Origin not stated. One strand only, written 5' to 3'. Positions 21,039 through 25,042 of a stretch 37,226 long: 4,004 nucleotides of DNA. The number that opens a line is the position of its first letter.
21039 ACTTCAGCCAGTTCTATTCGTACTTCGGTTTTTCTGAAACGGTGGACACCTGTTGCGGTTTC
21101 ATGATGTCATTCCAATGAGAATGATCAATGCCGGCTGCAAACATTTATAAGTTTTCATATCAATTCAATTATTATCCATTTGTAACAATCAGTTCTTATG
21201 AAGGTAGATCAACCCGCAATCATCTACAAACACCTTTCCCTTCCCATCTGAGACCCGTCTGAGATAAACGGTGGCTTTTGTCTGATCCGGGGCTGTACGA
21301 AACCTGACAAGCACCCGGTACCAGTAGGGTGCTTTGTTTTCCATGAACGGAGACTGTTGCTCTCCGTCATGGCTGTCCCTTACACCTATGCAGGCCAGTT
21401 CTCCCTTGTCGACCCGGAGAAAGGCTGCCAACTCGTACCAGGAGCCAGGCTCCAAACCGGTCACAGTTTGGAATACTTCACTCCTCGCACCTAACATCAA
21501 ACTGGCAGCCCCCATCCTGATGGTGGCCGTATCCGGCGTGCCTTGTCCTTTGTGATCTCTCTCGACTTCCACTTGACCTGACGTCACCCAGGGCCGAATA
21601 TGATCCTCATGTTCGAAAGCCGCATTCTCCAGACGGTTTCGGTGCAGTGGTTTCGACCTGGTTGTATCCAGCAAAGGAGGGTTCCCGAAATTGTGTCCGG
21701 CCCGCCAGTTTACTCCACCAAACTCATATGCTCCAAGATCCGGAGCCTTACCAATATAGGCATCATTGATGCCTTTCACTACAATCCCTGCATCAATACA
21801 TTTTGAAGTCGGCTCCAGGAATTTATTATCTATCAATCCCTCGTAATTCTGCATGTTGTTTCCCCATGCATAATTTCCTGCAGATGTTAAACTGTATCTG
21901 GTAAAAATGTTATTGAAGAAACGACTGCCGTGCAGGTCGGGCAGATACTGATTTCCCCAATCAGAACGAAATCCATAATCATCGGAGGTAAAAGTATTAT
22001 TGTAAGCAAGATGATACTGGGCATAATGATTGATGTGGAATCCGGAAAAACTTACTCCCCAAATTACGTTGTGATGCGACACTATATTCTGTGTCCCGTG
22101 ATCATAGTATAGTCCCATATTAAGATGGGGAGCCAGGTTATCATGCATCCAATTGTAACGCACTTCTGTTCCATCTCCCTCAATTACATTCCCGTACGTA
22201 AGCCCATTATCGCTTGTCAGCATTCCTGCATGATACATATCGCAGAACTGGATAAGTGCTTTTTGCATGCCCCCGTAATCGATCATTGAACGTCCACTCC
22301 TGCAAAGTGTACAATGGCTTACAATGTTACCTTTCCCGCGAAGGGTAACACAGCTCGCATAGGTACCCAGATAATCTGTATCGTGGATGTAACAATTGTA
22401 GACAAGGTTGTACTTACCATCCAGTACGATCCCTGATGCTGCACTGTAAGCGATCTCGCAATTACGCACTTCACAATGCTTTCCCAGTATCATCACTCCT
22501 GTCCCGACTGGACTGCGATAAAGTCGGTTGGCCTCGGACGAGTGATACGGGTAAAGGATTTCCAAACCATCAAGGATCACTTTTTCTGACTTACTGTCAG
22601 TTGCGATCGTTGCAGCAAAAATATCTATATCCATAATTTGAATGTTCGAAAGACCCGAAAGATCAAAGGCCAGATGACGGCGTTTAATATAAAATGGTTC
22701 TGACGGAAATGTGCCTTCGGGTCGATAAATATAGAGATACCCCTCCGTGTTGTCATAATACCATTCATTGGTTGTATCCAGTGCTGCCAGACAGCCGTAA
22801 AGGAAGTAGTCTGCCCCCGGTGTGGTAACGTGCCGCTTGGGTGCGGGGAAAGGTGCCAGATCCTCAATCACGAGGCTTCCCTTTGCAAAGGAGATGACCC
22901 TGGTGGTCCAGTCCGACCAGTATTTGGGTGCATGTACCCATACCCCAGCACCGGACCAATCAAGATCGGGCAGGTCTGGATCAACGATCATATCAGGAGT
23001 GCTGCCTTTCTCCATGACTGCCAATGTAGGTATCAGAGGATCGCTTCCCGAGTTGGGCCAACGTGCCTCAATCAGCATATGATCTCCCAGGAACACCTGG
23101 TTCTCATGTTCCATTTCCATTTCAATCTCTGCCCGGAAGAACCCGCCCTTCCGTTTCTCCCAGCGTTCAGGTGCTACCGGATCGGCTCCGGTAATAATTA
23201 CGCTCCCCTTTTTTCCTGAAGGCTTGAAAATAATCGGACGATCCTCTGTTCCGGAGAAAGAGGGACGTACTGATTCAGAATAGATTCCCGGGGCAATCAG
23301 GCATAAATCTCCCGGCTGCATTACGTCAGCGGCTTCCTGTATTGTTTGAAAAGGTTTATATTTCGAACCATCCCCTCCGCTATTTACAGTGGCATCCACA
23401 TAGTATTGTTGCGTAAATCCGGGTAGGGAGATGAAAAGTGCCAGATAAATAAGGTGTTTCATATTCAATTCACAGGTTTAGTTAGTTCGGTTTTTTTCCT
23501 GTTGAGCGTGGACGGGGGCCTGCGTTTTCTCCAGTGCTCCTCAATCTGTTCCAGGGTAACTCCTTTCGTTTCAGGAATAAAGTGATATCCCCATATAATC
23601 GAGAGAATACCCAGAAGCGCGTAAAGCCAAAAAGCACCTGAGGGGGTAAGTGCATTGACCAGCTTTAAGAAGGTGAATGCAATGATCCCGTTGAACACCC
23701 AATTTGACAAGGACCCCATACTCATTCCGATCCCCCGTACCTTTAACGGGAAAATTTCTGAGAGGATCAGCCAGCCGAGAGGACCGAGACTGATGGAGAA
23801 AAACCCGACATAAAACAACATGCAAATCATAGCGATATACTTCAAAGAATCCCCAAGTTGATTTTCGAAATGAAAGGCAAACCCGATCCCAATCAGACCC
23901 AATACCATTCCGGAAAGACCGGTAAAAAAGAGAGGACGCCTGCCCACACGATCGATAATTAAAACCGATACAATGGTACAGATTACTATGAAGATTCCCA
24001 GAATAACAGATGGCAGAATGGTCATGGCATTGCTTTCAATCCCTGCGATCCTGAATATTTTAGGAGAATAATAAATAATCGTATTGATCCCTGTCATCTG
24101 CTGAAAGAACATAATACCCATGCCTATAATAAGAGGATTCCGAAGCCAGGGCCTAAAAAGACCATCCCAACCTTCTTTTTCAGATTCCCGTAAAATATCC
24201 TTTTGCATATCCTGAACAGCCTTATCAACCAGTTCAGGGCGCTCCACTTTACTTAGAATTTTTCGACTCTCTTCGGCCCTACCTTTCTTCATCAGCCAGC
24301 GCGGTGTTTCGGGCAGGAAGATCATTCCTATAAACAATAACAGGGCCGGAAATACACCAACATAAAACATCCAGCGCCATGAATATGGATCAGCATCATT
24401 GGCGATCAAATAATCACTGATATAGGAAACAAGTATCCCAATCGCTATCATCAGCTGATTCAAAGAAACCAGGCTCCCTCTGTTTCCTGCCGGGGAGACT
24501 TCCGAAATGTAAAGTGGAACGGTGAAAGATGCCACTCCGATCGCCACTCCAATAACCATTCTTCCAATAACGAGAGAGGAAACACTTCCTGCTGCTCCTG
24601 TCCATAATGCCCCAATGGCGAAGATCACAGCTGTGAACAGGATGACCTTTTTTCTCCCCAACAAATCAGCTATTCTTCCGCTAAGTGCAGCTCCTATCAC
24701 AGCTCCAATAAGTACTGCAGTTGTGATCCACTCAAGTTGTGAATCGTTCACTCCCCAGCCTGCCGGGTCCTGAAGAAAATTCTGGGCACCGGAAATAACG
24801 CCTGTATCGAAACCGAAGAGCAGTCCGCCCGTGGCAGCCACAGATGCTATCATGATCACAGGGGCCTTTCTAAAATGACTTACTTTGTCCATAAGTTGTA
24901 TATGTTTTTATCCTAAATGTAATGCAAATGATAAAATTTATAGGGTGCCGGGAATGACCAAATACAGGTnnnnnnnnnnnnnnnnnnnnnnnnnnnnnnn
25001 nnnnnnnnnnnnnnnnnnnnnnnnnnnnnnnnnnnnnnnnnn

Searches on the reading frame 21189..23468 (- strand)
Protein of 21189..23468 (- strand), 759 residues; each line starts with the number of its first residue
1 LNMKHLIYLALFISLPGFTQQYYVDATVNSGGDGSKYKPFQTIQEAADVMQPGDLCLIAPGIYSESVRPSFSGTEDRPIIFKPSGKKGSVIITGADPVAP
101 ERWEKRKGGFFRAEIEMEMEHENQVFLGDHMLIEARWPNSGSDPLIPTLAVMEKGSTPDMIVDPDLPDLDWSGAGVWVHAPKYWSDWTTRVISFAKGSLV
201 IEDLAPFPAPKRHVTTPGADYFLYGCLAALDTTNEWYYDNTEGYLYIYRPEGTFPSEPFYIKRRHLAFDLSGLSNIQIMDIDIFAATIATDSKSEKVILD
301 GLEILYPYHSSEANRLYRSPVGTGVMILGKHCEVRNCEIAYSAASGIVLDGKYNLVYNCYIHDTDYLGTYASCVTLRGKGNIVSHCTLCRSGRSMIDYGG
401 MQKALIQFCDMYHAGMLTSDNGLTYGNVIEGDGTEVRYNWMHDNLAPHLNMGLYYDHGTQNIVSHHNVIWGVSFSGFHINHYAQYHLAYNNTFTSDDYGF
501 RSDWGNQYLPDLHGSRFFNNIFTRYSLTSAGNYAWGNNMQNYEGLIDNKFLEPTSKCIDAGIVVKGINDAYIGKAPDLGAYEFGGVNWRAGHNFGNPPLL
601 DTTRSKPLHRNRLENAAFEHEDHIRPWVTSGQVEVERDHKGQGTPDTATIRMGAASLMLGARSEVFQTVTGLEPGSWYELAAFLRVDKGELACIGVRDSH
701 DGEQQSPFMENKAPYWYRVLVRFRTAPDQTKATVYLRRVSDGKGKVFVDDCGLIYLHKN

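Call 5: search_protein_families(library=pfam, proteins=[window:21189-23468:-], max_evalue=0.01)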
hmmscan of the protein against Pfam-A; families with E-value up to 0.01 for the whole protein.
window:21189-23468:- (759 aa): 4 families
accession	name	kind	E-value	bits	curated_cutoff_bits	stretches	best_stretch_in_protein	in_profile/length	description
PF13229.12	Beta_helix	-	3e-10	40.4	25.9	1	330-493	9-158/158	Right handed beta helix region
PF07602.17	DUF1565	-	4.7e-05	23.3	20.3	1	32-71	7-46/257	Protein of unknown function (DUF1565)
PF14592.12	Chondroitinas_B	-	0.00027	20.5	24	0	41-95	5-59/426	Chondroitinase B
PF21231.2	GH141_M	-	0.0023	18.2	27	1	192-248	98-154/156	GH141 insertion domain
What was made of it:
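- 21189..23468 (-): Secreted right-handed beta-helix protein (candidate glycosidase or lyase). Beta_helix and DUF1565, with weak Chondroitinase_B and GH141_M matches (call 5).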

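Call 102: search_solved_structures(query=window:21189-23468:-, max_evalue=0.01)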
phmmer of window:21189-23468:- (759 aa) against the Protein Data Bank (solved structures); distinct sequences matched with E-value up to 0.01: 1.
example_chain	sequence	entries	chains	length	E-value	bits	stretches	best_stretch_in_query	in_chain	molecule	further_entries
3vst_A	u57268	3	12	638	4.1e-08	35.1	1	21-116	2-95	Xylosidase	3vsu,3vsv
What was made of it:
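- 21189..23468 (-): The N-terminus resembles the GH120 xylosidase 3vst (call 102).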

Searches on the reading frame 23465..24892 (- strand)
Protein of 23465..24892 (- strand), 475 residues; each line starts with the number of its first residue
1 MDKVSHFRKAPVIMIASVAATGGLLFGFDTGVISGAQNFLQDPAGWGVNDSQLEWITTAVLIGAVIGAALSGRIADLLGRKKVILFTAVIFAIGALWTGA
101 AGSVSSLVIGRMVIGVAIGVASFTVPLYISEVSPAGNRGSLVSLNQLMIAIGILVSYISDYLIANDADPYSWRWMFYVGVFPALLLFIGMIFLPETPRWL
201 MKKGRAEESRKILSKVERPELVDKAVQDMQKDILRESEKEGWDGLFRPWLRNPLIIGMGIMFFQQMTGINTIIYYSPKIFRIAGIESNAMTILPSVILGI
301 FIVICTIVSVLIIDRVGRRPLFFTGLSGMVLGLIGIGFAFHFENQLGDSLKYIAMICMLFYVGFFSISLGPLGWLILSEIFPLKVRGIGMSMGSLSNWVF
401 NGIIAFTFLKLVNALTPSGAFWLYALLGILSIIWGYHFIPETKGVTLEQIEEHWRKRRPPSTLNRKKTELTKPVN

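Call 5: search_protein_families(library=pfam, proteins=[window:23465-24892:-], max_evalue=0.01)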
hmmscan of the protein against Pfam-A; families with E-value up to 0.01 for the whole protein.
window:23465-24892:- (475 aa): 4 families
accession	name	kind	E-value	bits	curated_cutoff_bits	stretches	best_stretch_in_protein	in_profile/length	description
PF00083.30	Sugar_tr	-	1.7e-127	426.5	22.3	1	16-454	2-452/452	Sugar (and other) transporter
PF07690.21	MFS_1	-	1.7e-39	136.2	33.4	1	21-397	3-339/347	Major Facilitator Superfamily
PF06609.19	TRI12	-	1.5e-10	40.7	23.2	1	36-217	67-240/599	Fungal trichothecene efflux pump (TRI12)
PF03092.22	BT1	-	0.00012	21.4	22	0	55-96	128-169/432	BT1 family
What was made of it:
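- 23465..24892 (-): MFS sugar transporter (inner-membrane import). PF00083 E 2e-127 (call 5).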
